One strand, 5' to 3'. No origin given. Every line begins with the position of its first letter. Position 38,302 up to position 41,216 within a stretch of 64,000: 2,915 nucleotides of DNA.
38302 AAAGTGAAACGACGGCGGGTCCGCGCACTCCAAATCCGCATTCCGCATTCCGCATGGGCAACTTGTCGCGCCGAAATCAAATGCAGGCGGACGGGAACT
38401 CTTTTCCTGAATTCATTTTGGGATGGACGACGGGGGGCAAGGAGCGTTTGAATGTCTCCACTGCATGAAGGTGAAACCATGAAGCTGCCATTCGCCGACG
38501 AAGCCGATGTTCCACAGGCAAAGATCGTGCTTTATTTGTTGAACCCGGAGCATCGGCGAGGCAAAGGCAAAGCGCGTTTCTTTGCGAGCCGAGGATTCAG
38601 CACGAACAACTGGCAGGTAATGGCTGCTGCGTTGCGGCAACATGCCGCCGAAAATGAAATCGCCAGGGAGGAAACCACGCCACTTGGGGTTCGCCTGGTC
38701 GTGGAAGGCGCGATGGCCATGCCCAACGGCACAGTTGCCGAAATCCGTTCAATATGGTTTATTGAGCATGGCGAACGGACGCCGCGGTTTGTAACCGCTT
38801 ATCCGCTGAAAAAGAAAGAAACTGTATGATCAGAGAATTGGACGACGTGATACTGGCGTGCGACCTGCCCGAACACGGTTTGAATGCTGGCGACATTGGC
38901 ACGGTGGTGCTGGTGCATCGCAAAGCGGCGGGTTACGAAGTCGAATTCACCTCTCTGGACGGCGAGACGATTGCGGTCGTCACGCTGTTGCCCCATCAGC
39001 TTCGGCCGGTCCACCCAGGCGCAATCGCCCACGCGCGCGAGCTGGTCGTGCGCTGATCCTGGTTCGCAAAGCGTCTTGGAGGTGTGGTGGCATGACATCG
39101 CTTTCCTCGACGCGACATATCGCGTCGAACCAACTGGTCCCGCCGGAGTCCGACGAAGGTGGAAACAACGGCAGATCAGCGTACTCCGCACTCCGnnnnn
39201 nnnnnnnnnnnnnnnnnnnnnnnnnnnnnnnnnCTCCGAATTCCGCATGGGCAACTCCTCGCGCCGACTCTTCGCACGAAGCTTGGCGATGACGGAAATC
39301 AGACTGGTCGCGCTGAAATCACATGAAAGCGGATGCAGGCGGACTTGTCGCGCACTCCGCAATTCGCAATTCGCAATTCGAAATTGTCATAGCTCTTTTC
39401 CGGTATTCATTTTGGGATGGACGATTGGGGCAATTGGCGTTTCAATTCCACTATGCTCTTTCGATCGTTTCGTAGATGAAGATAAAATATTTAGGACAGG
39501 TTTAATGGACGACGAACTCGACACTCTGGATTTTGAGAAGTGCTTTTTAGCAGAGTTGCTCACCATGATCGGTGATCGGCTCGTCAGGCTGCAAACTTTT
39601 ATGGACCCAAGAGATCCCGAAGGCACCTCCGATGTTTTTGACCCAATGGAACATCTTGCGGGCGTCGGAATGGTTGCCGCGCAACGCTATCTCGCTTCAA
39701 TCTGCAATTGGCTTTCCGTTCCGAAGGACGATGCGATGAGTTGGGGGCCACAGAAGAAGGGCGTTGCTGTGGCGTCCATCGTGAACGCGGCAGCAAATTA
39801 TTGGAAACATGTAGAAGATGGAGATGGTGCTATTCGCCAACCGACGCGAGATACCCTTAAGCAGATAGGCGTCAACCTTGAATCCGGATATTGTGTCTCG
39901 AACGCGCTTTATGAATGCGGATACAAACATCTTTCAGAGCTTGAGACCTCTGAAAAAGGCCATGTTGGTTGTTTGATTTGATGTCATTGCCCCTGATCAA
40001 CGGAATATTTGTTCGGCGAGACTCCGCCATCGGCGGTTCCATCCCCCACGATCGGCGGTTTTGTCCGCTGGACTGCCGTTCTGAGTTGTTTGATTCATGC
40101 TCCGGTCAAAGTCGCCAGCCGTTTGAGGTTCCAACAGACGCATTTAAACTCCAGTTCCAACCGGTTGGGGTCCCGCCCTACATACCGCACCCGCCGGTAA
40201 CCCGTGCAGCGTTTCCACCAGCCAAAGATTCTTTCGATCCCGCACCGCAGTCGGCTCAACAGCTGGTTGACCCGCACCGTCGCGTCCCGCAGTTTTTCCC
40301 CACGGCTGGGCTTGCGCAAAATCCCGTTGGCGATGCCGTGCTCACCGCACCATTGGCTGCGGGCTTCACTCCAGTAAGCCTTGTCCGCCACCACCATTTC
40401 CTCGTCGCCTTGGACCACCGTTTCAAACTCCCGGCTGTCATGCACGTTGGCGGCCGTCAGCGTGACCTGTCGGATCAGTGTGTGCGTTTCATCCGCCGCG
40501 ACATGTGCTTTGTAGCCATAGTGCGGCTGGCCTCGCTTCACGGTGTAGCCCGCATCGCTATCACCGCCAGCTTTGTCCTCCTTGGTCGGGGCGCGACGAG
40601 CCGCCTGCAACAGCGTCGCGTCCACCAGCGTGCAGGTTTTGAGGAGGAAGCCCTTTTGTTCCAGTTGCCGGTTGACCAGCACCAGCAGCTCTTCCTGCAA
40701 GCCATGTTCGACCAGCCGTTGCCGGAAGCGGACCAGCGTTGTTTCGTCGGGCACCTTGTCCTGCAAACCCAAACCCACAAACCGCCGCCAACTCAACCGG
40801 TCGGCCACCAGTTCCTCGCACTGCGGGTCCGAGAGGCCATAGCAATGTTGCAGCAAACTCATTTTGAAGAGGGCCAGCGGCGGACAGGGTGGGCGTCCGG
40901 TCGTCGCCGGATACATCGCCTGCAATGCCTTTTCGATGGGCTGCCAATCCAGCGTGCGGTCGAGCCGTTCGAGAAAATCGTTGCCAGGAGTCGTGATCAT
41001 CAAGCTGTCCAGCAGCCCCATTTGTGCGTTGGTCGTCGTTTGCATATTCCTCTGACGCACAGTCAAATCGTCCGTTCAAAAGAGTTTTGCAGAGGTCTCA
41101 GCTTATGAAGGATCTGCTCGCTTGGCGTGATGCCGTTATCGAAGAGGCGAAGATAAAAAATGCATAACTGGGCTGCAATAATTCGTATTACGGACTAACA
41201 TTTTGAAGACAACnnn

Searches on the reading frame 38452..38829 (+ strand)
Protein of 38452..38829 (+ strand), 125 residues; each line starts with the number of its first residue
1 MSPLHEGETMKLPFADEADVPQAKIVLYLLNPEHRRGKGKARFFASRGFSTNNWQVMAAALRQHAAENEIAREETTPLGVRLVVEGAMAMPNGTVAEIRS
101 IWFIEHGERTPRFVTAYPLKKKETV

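Call 81: search_protein_families(library=pfam, proteins=[window:38452-38829:+], max_evalue=0.01)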
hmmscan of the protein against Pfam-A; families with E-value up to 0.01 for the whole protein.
window:38452-38829:+ (125 aa): 1 family
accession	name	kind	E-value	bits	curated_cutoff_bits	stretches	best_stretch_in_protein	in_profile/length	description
PF21814.2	DUF6883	-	1.5e-33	115.8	27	1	11-120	1-110/110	Domain of unknown function (DUF6883)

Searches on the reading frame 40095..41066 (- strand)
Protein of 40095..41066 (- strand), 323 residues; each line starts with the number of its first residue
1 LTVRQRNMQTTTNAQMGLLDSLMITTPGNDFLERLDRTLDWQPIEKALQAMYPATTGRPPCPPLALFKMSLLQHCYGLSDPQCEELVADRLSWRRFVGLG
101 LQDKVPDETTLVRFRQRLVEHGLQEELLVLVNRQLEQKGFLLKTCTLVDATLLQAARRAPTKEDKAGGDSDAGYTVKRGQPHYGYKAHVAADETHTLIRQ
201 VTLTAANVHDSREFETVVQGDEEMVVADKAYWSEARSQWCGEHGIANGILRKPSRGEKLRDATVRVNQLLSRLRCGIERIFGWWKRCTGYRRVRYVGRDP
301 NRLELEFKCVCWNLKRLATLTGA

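Call 81: search_protein_families(library=pfam, proteins=[window:40095-41066:-], max_evalue=0.01)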
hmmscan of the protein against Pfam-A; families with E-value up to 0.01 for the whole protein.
window:40095-41066:- (323 aa): 6 families
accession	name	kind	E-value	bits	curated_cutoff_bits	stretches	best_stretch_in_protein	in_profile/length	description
PF01609.27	DDE_Tnp_1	-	1.6e-26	93.7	23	1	143-314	4-200/200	Transposase DDE domain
PF05598.16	DUF772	-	3.7e-24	85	23.1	1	57-127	1-70/74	Transposase domain (DUF772)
PF13751.12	DDE_Tnp_1_6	-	8.2e-08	33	25.1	1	270-317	76-124/125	Transposase DDE domain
PF13612.12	DDE_Tnp_1_3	-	1.4e-06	28.9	27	1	182-287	43-144/155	Transposase DDE domain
PF13359.12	DDE_Tnp_4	-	0.00046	20.3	24.8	1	181-288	26-134/158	DDE superfamily endonuclease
PF13586.12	DDE_Tnp_1_2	-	0.00049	20.9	29.2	1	225-287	1-58/86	Transposase DDE domain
